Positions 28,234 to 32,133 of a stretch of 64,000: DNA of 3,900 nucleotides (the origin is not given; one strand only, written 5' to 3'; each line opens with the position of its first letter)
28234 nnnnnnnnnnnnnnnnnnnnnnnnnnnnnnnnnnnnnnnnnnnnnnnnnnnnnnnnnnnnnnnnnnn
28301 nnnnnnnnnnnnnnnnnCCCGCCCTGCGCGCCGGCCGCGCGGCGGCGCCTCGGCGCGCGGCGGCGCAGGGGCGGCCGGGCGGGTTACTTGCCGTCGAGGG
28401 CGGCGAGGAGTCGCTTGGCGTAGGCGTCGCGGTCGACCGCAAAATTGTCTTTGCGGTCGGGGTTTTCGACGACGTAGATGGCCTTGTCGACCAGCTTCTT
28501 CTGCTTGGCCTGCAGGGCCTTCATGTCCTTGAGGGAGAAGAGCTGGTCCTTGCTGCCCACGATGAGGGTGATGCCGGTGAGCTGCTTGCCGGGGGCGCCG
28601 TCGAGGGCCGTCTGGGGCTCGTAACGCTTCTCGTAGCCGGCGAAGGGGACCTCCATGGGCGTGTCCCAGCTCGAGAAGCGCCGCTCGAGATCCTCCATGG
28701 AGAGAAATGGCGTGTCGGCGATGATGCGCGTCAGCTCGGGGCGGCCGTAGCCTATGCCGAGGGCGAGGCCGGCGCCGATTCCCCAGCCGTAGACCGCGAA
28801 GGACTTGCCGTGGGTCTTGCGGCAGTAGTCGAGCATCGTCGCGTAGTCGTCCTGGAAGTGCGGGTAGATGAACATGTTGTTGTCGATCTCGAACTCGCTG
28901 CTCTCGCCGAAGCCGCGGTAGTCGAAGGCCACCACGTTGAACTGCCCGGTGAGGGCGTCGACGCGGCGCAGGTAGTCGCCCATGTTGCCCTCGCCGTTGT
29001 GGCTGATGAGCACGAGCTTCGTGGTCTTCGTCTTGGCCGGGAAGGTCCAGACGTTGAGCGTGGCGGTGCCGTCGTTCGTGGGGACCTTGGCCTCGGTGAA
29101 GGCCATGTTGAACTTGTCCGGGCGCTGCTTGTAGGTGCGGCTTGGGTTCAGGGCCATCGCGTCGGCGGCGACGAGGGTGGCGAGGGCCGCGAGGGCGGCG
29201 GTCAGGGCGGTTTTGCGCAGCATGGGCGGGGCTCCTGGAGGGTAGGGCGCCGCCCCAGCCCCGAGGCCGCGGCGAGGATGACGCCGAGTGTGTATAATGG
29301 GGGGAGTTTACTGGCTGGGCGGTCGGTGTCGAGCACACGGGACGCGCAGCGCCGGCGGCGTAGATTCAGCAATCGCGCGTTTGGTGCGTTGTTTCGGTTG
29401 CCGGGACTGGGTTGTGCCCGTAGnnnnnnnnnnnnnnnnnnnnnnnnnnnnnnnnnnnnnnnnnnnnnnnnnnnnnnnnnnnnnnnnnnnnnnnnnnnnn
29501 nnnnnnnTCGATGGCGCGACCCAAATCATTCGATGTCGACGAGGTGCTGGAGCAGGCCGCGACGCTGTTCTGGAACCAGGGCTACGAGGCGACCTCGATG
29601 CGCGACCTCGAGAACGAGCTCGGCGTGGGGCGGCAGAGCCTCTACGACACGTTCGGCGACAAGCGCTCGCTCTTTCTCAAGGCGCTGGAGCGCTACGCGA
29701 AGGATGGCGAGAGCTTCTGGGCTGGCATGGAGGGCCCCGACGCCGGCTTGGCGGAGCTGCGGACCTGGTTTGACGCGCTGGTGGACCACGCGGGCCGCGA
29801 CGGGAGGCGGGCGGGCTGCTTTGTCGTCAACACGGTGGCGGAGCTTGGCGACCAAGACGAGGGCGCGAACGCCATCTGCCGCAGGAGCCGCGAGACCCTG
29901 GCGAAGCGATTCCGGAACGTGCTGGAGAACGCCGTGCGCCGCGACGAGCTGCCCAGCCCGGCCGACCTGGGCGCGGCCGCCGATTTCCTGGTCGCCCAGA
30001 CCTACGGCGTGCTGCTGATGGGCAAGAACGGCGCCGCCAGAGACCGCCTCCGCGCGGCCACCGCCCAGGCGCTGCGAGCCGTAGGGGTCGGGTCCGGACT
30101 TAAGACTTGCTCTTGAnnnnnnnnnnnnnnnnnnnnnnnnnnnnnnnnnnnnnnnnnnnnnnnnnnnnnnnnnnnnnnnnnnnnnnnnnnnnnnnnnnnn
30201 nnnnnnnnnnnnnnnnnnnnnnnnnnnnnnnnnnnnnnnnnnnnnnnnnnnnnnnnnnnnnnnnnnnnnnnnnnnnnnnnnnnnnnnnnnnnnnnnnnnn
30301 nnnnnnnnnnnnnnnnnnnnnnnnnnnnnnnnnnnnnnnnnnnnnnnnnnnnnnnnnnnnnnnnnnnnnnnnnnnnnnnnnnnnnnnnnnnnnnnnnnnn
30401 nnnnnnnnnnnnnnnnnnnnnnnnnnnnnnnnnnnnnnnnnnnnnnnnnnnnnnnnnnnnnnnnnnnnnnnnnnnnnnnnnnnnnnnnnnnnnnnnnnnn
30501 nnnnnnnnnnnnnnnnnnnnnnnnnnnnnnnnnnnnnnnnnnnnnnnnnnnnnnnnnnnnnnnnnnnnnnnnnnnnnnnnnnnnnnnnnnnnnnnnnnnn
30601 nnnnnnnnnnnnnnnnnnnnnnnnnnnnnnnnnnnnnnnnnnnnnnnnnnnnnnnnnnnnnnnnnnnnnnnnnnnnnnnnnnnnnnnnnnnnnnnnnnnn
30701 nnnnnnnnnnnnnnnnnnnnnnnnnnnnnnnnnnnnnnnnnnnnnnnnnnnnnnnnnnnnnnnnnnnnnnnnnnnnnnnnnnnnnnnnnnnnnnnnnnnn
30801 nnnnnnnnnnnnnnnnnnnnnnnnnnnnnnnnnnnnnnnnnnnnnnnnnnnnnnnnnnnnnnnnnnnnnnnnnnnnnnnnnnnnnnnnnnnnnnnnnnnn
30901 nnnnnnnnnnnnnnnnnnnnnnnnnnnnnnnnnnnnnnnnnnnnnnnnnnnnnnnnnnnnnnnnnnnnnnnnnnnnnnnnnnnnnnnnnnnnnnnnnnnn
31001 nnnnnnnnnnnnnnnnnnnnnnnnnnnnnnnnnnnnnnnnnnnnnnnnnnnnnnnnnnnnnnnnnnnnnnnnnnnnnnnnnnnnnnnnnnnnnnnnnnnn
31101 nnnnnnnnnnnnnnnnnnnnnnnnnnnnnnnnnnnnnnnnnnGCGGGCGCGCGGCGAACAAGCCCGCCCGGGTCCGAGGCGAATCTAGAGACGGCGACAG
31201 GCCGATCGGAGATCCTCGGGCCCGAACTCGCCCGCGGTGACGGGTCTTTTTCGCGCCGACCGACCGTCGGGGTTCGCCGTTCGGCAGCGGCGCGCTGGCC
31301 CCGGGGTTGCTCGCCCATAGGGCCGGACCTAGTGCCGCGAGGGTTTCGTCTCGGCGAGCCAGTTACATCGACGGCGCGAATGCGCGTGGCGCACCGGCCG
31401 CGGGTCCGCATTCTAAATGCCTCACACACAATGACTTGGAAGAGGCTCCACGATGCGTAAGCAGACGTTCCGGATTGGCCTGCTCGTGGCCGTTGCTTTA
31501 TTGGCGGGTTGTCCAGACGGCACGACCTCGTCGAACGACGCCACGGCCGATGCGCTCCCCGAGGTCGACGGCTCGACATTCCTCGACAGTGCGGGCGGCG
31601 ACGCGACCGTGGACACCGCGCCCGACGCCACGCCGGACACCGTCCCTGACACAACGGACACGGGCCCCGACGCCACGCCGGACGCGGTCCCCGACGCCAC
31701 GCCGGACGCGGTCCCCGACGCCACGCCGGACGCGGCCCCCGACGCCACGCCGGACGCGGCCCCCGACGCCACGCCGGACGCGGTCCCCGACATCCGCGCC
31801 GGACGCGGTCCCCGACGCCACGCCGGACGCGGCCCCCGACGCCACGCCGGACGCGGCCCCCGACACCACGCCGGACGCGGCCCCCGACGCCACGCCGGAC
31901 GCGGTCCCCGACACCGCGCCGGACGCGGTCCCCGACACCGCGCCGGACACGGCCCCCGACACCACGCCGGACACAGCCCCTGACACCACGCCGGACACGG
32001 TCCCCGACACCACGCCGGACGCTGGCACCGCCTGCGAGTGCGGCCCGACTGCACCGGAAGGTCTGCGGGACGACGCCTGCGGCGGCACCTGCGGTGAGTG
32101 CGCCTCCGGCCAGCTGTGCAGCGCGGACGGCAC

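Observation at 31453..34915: A 3.5-kb surface-protein gene assembled from three nested levels of tandem duplication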

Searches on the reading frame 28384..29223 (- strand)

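Call 53: search_protein_families(library=pfam, max_evalue=0.001, proteins=[window:28384-29223:-])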
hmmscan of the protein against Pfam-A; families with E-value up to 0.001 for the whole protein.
window:28384-29223:- (279 aa): 3 families
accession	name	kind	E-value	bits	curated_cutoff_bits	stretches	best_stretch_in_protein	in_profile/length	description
PF12146.15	Hydrolase_4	-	5e-08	33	27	1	67-177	3-114/239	Serine aminopeptidase, S33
PF00561.26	Abhydrolase_1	-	7.5e-05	22.9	25.8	1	72-155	3-84/245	alpha/beta hydrolase fold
PF12697.13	Abhydrolase_6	-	0.00042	21.5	26.3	1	89-191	22-113/217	Alpha/beta hydrolase family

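Call 54: search_protein_families(library=ncbifam, max_evalue=0.001, proteins=[window:28384-29223:-])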
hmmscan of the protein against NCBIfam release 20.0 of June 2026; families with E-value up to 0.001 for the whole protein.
window:28384-29223:- (279 aa): 4 families
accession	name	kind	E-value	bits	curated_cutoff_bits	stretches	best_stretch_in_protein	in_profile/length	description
NF050089.1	i_nPHAscl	equivalog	2.6e-05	23.4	300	1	86-163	36-107/288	intracellular short-chain-length polyhydroxyalkanoate depolymerase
TIGR03611.1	RutD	equivalog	0.00033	20.1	238.5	1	67-164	13-104/258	pyrimidine utilization protein D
NF004514.1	PRK05855.1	equivalog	0.00057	18.6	455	1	82-134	36-87/578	SDR family oxidoreductase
TIGR02240.1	PHA_depoly_arom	equivalog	0.00077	18.9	250.6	0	60-163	18-114/276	poly(3-hydroxyalkanoate) depolymerase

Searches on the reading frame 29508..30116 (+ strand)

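Call 53: search_protein_families(library=pfam, max_evalue=0.001, proteins=[window:29508-30116:+])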
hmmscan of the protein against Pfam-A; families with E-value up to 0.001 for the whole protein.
window:29508-30116:+ (202 aa): 3 families
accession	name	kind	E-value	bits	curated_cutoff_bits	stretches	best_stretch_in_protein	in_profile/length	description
PF00440.29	TetR_N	-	1.1e-12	47.9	24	1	14-57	2-45/47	Bacterial regulatory proteins, tetR family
PF16925.10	TetR_C_13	-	5e-11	43.4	27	1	80-175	1-96/109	Tetracyclin repressor-like, C-terminal domain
PF16859.10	TetR_C_11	-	4.2e-08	34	32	1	83-186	10-111/113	Tetracyclin repressor-like, C-terminal domain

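Call 54: search_protein_families(library=ncbifam, max_evalue=0.001, proteins=[window:29508-30116:+])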
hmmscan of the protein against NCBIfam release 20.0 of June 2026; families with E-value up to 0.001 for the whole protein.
window:29508-30116:+ (202 aa): 9 families
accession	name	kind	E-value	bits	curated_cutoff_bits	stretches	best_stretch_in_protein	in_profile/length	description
NF051852.1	efflux_TF_MtrR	exception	2.4e-11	43.8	280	1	12-173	14-178/205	multidrug efflux system transcriptional repressor MtrR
NF041196.1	ScbR_bind_reg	equivalog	1.1e-10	42.1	150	1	12-187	10-180/191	ScbR family autoregulator-binding transcription factor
NF053516.1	TranRepPrsAVib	equivalog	9e-06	25.6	300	1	11-64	9-62/208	TetR family transcriptional repressor PsrA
NF053731.1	TransRegFasRMycb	equivalog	1.4e-05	25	330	1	11-65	14-68/199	HTH-type transcriptional activator FasR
NF050111.1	TransRegSACE7040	equivalog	0.00033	20.6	250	1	12-85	5-82/186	SACE_7040 family transcriptional regulator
NF007949.0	PRK10668.1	equivalog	0.00046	19.7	271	1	12-62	15-65/216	multidrug efflux transporter transcriptional repressor AcrR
NF051457.1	acryl_TF_AcuR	equivalog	0.00076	18.8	247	0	13-164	22-175/204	acrylate utilization transcriptional regulator AcuR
TIGR03968.1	mycofact_TetR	equivalog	0.00085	19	224.9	0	2-54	3-55/190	mycofactocin system transcriptional regulator MftR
NF037937.1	septum_RefZ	equivalog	0.00093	19.1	180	0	11-63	2-54/195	forespore capture DNA-binding protein RefZ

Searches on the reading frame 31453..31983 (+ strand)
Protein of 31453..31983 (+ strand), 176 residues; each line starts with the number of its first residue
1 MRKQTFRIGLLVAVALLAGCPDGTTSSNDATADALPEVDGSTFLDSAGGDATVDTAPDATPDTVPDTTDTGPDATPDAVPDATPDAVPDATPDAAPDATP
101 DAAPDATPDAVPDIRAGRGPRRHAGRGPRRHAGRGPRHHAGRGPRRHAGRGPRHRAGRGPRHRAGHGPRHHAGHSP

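Call 55: list_cluster_members(proteins=[P0001, L001:4702-7026:+, window:31453-31983:+])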
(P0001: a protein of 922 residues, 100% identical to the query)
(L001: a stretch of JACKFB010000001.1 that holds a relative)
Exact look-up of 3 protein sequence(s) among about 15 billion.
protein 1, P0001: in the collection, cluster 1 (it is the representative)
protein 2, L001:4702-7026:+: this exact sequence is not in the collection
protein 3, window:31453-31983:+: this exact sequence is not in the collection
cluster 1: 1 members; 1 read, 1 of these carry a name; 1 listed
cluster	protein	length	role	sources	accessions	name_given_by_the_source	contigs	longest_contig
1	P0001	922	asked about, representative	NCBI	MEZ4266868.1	MAG: hypothetical protein R3F39_10855 [Myxococcota bacterium]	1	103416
